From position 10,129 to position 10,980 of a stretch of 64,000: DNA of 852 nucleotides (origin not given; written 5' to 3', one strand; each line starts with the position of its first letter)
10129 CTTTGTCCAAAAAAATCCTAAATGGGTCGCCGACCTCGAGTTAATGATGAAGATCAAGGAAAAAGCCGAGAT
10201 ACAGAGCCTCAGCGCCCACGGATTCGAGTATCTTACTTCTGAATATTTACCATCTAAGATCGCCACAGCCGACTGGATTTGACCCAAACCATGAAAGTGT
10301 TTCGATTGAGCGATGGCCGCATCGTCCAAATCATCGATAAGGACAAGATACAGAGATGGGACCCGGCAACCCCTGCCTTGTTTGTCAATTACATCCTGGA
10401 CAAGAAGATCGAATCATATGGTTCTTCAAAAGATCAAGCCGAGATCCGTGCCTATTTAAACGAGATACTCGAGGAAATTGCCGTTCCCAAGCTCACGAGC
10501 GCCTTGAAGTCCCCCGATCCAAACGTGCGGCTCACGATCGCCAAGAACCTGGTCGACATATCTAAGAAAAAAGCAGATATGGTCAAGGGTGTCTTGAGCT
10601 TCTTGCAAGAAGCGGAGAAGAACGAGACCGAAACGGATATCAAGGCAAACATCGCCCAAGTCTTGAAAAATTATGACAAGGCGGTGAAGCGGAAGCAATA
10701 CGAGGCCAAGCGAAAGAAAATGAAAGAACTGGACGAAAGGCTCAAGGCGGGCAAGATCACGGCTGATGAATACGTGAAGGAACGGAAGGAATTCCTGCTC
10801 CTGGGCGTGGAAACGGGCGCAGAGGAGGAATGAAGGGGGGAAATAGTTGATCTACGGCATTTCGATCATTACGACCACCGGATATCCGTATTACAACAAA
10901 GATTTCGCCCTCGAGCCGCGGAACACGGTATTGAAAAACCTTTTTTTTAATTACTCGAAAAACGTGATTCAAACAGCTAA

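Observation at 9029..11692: Topoisomerase VI operon carries two extra translationally coupled genes (HEAT/SHOCT protein and tandem longin/roadblock protein)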

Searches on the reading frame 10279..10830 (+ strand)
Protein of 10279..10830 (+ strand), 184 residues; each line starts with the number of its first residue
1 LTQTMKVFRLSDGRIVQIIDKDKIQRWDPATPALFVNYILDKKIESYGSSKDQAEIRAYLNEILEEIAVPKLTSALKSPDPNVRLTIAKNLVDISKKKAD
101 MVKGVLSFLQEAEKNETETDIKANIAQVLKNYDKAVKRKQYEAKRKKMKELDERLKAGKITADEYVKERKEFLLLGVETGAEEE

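Call 3: search_protein_families(library=pfam, proteins=[window:10279-10830:+], max_evalue=0.1)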
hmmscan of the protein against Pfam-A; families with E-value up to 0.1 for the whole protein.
window:10279-10830:+ (184 aa): 9 families
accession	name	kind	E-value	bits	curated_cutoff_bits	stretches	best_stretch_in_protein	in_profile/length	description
PF13646.12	HEAT_2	-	3.7e-05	24.4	27.7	1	63-130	27-88/88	HEAT repeats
PF02985.28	HEAT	-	0.00019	21.8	23.5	1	69-96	2-29/31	HEAT repeat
PF01706.21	FliG_C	-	0.00076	20.2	23.3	1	59-132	31-100/108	FliG C-terminal domain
PF12717.13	Cnd1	-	0.00087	19.8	26.4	1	64-157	19-110/162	non-SMC mitotic condensation complex subunit 1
PF06464.16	DMAP_binding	-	0.0063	17.8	27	1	145-173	10-38/111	DMAP1-binding Domain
PF23243.1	HEAT_HEATR1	-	0.014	15.7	27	1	67-136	120-189/195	HEATR1-like, HEAT repeats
PF07842.17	GCFC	-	0.015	15.4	28.1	1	60-133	125-192/275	GC-rich sequence DNA-binding factor-like protein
PF05120.17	GvpG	-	0.042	14.4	30.6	1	145-173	34-62/67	Gas vesicle protein G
PF18403.7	Thioredoxin_15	-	0.089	13.2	27.4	0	79-157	55-134/207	Thioredoxin-like domain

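Call 4: search_protein_families(library=ncbifam, proteins=[window:10279-10830:+], max_evalue=0.1)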
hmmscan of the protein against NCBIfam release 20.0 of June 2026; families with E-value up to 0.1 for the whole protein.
window:10279-10830:+ (184 aa): 1 family
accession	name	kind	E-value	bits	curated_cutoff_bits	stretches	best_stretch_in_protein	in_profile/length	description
NF041817.1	Avs3b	equivalog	0.016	15.2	200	1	100-162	137-200/211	AVAST type 3 anti-phage protein Avs3b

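Call 6: find_homologous_proteins(query=window:10291-10830:+)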
Query window:10291-10830:+ (180 aa): 16 proteins with E <= 0.001 among 131 candidates.
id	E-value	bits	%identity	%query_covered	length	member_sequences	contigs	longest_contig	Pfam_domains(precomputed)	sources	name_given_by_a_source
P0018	8.5e-106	369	100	100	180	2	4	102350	-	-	-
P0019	3.6e-88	312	82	100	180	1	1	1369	-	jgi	jgi:hypothetical protein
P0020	2.2e-87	309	82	100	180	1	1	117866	-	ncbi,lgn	-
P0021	3.0e-87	309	82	100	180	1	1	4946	-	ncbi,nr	ncbi:MAG: hypothetical protein JW839_13185 [Candidatus Lokiarchaeota archaeon]|nr:hypothetical prote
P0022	1.1e-86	307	82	100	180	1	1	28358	-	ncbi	-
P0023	1.8e-85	303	81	100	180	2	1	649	-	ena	-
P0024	5.0e-85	302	81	100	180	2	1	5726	-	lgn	-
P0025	7.1e-85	301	79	100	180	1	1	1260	-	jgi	jgi:hypothetical protein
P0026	2.3e-83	296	78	100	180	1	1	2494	-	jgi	jgi:hypothetical protein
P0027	1.0e-82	294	76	100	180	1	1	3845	-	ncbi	-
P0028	1.8e-69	251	67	100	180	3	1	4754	-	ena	-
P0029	1.2e-65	239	66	97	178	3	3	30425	-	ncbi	-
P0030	1.1e-62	229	65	94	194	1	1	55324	-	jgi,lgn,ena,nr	nr:hypothetical protein [Candidatus Sigynarchaeota archaeon]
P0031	4.1e-55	204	59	97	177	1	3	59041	-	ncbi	ncbi:MAG: hypothetical protein ACTSVI_12725 [Promethearchaeota archaeon]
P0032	1.0e-45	174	49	99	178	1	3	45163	-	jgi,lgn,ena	jgi:hypothetical protein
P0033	2.5e-22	98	37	100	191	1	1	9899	-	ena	-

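Call 9: find_encoding_contigs(protein=P0033, flank=8000, max_places=2)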
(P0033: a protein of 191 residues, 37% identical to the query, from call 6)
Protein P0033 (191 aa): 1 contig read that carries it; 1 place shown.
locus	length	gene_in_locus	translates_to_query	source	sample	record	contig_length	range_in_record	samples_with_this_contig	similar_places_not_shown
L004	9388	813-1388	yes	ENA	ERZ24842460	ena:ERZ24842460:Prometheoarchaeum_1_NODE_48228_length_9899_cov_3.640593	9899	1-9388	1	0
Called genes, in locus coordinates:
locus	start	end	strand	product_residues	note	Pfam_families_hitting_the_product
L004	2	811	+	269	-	?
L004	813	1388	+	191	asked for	-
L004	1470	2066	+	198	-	-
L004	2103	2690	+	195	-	-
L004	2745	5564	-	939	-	PF00133:tRNA-synt_1, PF09334:tRNA-synt_1g, PF13603:tRNA-synt_1_2, PF00133:tRNA-synt_1, PF08264:Anticodon_1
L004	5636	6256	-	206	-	PF19502:DUF6036 (faint)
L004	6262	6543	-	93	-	-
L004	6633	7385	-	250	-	-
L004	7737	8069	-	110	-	-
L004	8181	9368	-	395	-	PF01208:URO-D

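Call 10: search_protein_families(library=pfam, proteins=[L004:2-811:+, L004:813-1388:+, L004:1470-2066:+, L004:2103-2690:+], max_evalue=0.1)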
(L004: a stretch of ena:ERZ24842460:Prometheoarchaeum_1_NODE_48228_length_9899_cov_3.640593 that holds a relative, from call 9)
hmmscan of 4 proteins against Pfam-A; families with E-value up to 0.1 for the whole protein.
L004:2-811:+ (269 aa): 4 families
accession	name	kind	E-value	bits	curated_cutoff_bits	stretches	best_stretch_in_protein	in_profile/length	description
PF21180.3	TOP6A-Spo11_Toprim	-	2.6e-54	184.2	24.1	1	93-263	1-170/170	Topoisomerase 6 subunit A/Spo11, Toprim domain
PF04406.19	TP6A_N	-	1.3e-10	41.3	26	1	2-41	20-59/62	Type IIB DNA topoisomerase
PF16334.10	DUF4964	-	0.051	13.8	30.7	1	127-162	10-44/88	Domain of unknown function (DUF4964)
PF20768.2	Topo_VI_alpha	-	0.098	12.9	23.6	0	51-88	6-48/50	All-beta domain in DNA topoisomerase VI alpha subunit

L004:813-1388:+ (191 aa): 2 families
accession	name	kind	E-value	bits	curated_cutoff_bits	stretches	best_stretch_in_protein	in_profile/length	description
PF08163.18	DNAPKcs_CC3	-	0.033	13.6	28.9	1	112-166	155-210/389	DNA-dependent protein kinase catalytic subunit, CC3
PF18084.6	ARTD15_N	-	0.049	14.2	26.3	1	29-74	15-61/80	ARTD15 N-terminal domain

L004:1470-2066:+ (198 aa): 3 families
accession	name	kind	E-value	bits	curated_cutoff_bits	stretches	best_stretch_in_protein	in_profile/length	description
PF13774.12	Longin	-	0.00021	21.6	26.2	1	63-104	24-66/84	Regulated-SNARE-like domain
PF21404.3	AMG1_III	-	0.042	14.1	27.1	1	137-187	42-91/140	Phosphoacetylglucosamine mutase AMG1, domain III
PF06363.16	Picorna_P3A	-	0.077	13.4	25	0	107-143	19-56/98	Picornaviridae P3A protein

L004:2103-2690:+ (195 aa): 1 family
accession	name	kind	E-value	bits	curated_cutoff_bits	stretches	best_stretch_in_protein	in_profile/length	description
PF13774.12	Longin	-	0.012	16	26.2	1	59-101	22-64/84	Regulated-SNARE-like domain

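Call 18: find_related_loci(query=A2, collection=genome_contigs, flank=8000)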
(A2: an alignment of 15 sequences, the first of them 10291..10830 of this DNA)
Query A2 (180 aa) in genome_contigs; peptide patterns used: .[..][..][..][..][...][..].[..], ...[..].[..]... (x = any residue, [..] = any of these).
599 stretches matched a pattern (row limit reached: there are more); 2 encode a relative of the query (tblastn E <= 1e-3); 2 distinct loci.
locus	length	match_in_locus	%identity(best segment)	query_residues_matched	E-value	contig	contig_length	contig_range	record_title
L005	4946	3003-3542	82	1-180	1e-97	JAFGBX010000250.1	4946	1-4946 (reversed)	MAG: Promethearchaeota archaeon isolate Zod_Metabat.1055 k87_6985661, whole genome shotgun sequence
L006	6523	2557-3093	54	1-179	1e-61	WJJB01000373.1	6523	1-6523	MAG: Candidatus Bathyarchaeota archaeon isolate Bin_245 k141_3503524, whole genome shotgun sequence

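Call 19: find_homologous_proteins(query=P0033, max_evalue=0.01)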
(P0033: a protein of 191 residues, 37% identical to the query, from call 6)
Query P0033 (191 aa): 40 proteins with E <= 0.01 among 251 candidates.
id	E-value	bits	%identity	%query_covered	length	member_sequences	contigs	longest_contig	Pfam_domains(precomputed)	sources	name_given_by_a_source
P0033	1.4e-112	391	100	100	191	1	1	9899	-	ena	-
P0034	3.4e-87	309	80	98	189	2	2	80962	-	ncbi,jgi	ncbi:MAG: hypothetical protein ACTSRK_05380 [Promethearchaeota archaeon]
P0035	7.6e-83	294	77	95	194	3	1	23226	-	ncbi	ncbi:MAG: hypothetical protein ACTSYI_10655 [Promethearchaeota archaeon]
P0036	2.6e-80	286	71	95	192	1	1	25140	-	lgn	-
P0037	1.0e-77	278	70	100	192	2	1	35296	-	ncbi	ncbi:hypothetical protein [Candidatus Harpocratesius sp.]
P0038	1.8e-71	257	64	95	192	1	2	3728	-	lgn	-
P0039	1.1e-67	245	64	94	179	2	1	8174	-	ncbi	ncbi:MAG: hypothetical protein DRO88_09760, partial [Promethearchaeia archaeon]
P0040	7.6e-67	242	63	95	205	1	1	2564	-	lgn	-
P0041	9.0e-67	242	63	96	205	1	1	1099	-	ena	-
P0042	1.6e-66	241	63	96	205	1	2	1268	-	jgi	-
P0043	1.7e-66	241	63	99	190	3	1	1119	-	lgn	-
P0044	2.7e-66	241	63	100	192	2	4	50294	-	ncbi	ncbi:MAG: hypothetical protein ACTSVU_05000 [Promethearchaeota archaeon]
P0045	3.5e-66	240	62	100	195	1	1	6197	-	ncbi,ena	-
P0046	1.2e-65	238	63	100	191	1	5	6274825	-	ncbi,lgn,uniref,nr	ncbi:hypothetical protein NEF87_001821 [Candidatus Lokiarchaeum ossiferum]|uniref:Uncharacterized pr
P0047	1.4e-65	238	61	99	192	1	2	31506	-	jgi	jgi:hypothetical protein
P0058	1.9e-59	218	59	100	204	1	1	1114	-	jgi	jgi:hypothetical protein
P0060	4.2e-56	207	55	100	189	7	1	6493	-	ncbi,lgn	-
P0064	2.3e-50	189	53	100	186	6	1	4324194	PF02985.29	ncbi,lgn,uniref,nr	ncbi:HEAT repeat domain-containing protein [Promethearchaeum syntrophicum]|uniref:HEAT repeat domain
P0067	4.0e-48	181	52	100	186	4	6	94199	-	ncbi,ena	ncbi:MAG: hypothetical protein ACTSWX_04520 [Promethearchaeota archaeon]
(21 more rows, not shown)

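Call 21: find_encoding_contigs(protein=P0046, flank=9000, max_places=1)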
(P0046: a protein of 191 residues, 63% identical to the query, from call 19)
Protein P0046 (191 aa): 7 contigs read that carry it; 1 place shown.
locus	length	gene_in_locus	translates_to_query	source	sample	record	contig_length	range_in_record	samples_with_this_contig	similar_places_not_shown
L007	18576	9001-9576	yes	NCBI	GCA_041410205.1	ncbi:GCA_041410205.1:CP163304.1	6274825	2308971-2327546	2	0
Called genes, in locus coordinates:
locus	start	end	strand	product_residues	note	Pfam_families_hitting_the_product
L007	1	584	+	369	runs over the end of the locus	-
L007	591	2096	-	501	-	PF01368:DHH, PF21763:DHH_CID, PF02272:DHHA1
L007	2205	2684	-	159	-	-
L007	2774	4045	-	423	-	PF02441:Flavoprotein, PF04127:DFP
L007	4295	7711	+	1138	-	PF09239:Topo-VIb_trans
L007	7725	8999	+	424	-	PF04406:TP6A_N, PF21180:TOP6A-Spo11_Toprim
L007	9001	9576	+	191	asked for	-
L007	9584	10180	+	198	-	-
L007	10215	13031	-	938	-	PF00133:tRNA-synt_1, PF01406:tRNA-synt_1e (faint), PF09334:tRNA-synt_1g, PF13603:tRNA-synt_1_2, PF00133:tRNA-synt_1, PF08264:Anticodon_1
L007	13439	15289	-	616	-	PF13522:GATase_6, PF13537:GATase_7, PF01380:SIS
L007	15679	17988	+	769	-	-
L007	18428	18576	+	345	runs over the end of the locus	PF22082:TtuA_LIM_N (weak), PF01171:ATP_bind_3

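Call 22: find_encoding_contigs(protein=P0064, flank=9000, max_places=1)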
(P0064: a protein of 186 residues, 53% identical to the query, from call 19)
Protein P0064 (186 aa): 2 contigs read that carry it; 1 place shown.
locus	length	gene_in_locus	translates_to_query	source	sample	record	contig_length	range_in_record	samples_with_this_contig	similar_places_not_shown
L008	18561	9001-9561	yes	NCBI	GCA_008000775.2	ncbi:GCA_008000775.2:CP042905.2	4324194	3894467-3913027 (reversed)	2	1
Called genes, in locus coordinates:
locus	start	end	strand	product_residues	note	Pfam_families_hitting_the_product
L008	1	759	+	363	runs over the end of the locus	-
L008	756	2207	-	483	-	PF01368:DHH, PF21763:DHH_CID (weak), PF02272:DHHA1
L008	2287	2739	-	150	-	-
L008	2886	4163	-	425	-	PF02441:Flavoprotein, PF04127:DFP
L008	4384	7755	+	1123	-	PF13589:HATPase_c_3 (weak), PF09239:Topo-VIb_trans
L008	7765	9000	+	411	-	PF04406:TP6A_N, PF21180:TOP6A-Spo11_Toprim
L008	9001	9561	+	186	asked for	PF02985:HEAT (faint)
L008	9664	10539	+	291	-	-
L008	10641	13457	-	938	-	PF00133:tRNA-synt_1, PF01406:tRNA-synt_1e (faint), PF09334:tRNA-synt_1g, PF13603:tRNA-synt_1_2, PF00133:tRNA-synt_1, PF08264:Anticodon_1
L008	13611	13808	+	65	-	-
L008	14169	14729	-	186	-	-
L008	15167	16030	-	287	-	PF04072:LCM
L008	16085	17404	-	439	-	PF12832:MFS_1_like (weak), PF00083:Sugar_tr, PF07690:MFS_1, PF05977:MFS_3 (weak), PF07690:MFS_1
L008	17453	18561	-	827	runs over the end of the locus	PF01326:PPDK_N, PF00391:PEP-utilizers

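Call 23: find_encoding_contigs(protein=P0037, flank=9000, max_places=1)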
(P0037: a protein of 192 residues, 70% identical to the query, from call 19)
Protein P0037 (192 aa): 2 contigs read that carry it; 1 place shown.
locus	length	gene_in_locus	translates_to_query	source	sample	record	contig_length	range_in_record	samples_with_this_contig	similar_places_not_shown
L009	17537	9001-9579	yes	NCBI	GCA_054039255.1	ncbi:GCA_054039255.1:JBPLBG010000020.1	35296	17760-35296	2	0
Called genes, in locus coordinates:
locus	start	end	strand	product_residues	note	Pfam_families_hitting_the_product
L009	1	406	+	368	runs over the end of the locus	-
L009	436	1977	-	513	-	PF01368:DHH, PF21763:DHH_CID (weak), PF02272:DHHA1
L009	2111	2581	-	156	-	-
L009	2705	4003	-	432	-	PF02441:Flavoprotein, PF04127:DFP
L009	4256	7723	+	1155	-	PF09239:Topo-VIb_trans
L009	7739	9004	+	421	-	PF04406:TP6A_N, PF21180:TOP6A-Spo11_Toprim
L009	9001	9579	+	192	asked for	-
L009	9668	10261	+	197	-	-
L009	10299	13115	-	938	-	PF00133:tRNA-synt_1, PF01406:tRNA-synt_1e (faint), PF09334:tRNA-synt_1g, PF13603:tRNA-synt_1_2, PF00133:tRNA-synt_1, PF08264:Anticodon_1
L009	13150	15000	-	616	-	PF13522:GATase_6, PF13537:GATase_7, PF01380:SIS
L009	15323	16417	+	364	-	PF22082:TtuA_LIM_N, PF01171:ATP_bind_3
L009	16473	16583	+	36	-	-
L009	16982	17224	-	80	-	-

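Call 26: search_protein_families(library=pfam, proteins=[L008:9664-10536:+, L007:9584-10177:+, L009:9668-10258:+, L007:9001-9573:+, L008:9001-9558:+], max_evalue=0.1)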
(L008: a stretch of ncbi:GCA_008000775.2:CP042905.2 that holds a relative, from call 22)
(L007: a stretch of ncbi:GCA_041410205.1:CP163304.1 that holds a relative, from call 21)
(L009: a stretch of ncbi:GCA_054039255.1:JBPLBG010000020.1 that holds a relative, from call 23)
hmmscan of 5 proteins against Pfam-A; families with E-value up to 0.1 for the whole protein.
L008:9664-10536:+ (291 aa): 0 families

L007:9584-10177:+ (198 aa): 0 families

L009:9668-10258:+ (197 aa): 2 families
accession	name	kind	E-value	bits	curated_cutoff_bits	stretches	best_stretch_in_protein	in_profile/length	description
PF20376.4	DUF6671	-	0.0066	16.7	23.8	1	86-169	102-182/217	Domain of unknown function (DUF6671)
PF13774.12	Longin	-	0.012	15.9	26.2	1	58-103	20-65/84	Regulated-SNARE-like domain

L007:9001-9573:+ (191 aa): 5 families
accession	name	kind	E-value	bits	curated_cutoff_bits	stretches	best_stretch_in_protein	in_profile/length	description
PF02985.28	HEAT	-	0.0005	20.5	23.5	0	68-95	2-29/31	HEAT repeat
PF16133.10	DUF4844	-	0.0064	17.1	25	1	113-173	55-116/117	Domain of unknown function (DUF4844)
PF13513.12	HEAT_EZ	-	0.015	16.2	27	0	83-121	4-46/55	HEAT-like repeat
PF07464.16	ApoLp-III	-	0.021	15.4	36.3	1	47-160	30-132/146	Apolipophorin-III precursor (apoLp-III)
PF16516.10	CC2-LZ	-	0.037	14.9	35.3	1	88-175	6-83/100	Leucine zipper of domain CC2 of NEMO, NF-kappa-B essential modulator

L008:9001-9558:+ (186 aa): 10 families
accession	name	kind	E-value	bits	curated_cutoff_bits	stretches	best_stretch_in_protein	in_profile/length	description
PF02985.28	HEAT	-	3.5e-06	27.2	23.5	1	63-90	2-29/31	HEAT repeat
PF13646.12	HEAT_2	-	0.00026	21.7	27.7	1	46-115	16-80/88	HEAT repeats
PF12717.13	Cnd1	-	0.00037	21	26.4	1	63-152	23-112/162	non-SMC mitotic condensation complex subunit 1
PF24714.1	TOR1L1_N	-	0.0011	18.8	43.3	1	54-126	205-280/281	TORTIFOLIA1 N-terminal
PF00514.29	Arm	-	0.017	15.6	20.6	1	56-82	7-33/41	Armadillo/beta-catenin-like repeat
PF02321.23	OEP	-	0.024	14.9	22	1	105-180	93-169/187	Outer membrane efflux protein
PF22905.2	Hydro_N_hd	-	0.051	13.9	27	1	61-134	118-192/195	Hydrolase N-terminal helical domain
PF23116.1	HHD_RTEL1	-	0.068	14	27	0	99-151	12-63/102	RTEL1, HHD domain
PF08862.16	DUF1829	-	0.069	14.1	22.2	0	66-126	23-78/87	Domain of unknown function DUF1829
PF09989.15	DUF2229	-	0.09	12.8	29.4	0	80-145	117-176/218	CoA enzyme activase uncharacterised domain (DUF2229)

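Call 31: predict_structure(alignment_id=A2)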
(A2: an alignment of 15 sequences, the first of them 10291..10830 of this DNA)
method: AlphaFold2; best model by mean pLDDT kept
length: 180 residues; sequences in the alignment: 15
mean_pLDDT: 90.4   pTM: 0.77
mean pLDDT of the five models: 90.4, 87.6, 87.4, 86.7, 82.6
residues with pLDDT >= 90: 131; 70-90: 45; 50-70: 2; < 50: 2
segments of 3 or more residues with pLDDT < 50: none
pLDDT, mean of each block of 10 residues (from residue 1): 93 92 92 92 93 95 94 93 94 91 94 95 95 88 88 88 85 67
secondary structure, 60 per line:
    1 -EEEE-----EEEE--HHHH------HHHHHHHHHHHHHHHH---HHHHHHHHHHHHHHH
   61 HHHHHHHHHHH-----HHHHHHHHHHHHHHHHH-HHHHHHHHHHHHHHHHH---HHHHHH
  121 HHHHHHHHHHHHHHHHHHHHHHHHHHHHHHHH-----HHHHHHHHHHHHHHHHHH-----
elements in order: E2-5 E11-14 H17-20 H27-42 H46-71 H77-93 H95-111 H115-152 H158-175

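Call 47: find_encoding_contigs(protein=P0044, flank=7000, max_places=1)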
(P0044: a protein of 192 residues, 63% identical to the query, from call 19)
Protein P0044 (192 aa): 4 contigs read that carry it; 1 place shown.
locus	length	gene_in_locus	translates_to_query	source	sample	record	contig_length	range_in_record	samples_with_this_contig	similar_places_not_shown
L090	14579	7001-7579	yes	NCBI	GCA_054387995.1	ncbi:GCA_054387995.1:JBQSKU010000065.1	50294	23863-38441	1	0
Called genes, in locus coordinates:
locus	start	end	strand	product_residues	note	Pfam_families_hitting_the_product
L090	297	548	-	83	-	-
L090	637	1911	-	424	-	PF02441:Flavoprotein, PF04127:DFP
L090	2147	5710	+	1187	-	-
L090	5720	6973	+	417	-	PF04406:TP6A_N, PF21180:TOP6A-Spo11_Toprim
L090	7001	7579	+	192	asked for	-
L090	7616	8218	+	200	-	-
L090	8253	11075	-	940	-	PF00133:tRNA-synt_1, PF01406:tRNA-synt_1e (faint), PF09334:tRNA-synt_1g, PF13603:tRNA-synt_1_2, PF00133:tRNA-synt_1, PF08264:Anticodon_1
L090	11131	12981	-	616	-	PF13522:GATase_6, PF13537:GATase_7, PF01380:SIS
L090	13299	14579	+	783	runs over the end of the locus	-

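Call 48: find_encoding_contigs(protein=P0067, flank=7000, max_places=1)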
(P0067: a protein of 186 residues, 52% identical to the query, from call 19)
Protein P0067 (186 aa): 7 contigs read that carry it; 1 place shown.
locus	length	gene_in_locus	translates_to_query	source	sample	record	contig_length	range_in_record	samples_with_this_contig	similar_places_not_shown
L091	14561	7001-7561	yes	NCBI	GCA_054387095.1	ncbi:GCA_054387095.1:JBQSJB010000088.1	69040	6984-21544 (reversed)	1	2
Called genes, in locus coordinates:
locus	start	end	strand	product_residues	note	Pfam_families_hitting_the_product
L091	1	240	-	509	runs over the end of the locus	PF01368:DHH, PF21763:DHH_CID, PF02272:DHHA1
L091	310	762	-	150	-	-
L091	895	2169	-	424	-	PF02441:Flavoprotein, PF04127:DFP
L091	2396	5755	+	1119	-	PF13589:HATPase_c_3 (weak), PF09239:Topo-VIb_trans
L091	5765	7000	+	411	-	PF04406:TP6A_N, PF21180:TOP6A-Spo11_Toprim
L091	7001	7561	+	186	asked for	-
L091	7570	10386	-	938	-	PF00133:tRNA-synt_1, PF01406:tRNA-synt_1e (faint), PF09334:tRNA-synt_1g, PF13603:tRNA-synt_1_2, PF00133:tRNA-synt_1, PF08264:Anticodon_1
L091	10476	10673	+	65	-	-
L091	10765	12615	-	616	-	PF13522:GATase_6, PF13537:GATase_7, PF01380:SIS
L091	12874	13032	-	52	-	-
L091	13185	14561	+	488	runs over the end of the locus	PF02629:CoA_binding, PF13380:CoA_binding_2, PF13607:Succ_CoA_lig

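Call 49: find_encoding_contigs(protein=P0034, flank=7000, max_places=1)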
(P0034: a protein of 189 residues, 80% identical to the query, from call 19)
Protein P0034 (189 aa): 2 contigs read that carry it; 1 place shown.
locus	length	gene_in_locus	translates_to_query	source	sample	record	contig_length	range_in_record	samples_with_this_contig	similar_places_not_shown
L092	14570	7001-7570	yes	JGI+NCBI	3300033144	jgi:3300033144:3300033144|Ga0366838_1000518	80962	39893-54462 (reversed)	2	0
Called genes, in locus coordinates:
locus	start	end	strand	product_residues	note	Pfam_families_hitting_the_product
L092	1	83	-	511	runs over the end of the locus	PF01368:DHH, PF21763:DHH_CID, PF02272:DHHA1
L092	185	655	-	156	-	-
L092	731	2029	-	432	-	PF02441:Flavoprotein, PF04127:DFP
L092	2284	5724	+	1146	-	PF13589:HATPase_c_3 (weak), PF09239:Topo-VIb_trans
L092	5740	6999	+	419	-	PF04406:TP6A_N, PF21180:TOP6A-Spo11_Toprim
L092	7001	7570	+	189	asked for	-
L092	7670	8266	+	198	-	-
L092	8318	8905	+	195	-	-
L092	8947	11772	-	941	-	PF00133:tRNA-synt_1, PF09334:tRNA-synt_1g, PF13603:tRNA-synt_1_2, PF00133:tRNA-synt_1, PF08264:Anticodon_1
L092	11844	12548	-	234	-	-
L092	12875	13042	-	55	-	-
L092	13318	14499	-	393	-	PF01208:URO-D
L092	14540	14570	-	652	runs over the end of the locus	PF02837:Glyco_hydro_2_N, PF22666:Glyco_hydro_2_N2 (weak), PF00703:Glyco_hydro_2, PF02836:Glyco_hydro_2_C, PF16355:DUF4982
